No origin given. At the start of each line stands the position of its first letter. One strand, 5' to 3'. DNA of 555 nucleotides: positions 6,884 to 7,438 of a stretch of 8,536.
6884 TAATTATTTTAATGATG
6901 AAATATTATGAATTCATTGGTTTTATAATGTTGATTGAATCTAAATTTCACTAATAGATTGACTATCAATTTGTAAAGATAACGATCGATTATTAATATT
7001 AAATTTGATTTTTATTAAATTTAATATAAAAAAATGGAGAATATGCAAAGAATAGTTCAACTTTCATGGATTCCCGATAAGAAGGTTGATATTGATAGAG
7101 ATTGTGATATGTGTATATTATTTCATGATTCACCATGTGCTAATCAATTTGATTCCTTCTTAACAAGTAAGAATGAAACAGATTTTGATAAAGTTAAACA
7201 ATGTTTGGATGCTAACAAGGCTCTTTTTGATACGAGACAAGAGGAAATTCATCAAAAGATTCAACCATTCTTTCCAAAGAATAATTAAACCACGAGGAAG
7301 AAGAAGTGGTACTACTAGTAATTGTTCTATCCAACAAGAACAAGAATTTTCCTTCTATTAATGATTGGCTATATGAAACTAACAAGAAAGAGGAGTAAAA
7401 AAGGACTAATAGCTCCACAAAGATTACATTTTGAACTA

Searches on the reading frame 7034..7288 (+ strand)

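Call 4: search_protein_families(library=pfam, proteins=[window:7034-7288:+], max_evalue=1)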
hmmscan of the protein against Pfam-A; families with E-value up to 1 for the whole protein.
window:7034-7288:+ (84 aa): 1 family
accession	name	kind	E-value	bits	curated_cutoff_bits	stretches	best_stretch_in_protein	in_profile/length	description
PF14790.11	THDPS_N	-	0.1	12.8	25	0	2-36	103-138/167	Tetrahydrodipicolinate N-succinyltransferase N-terminal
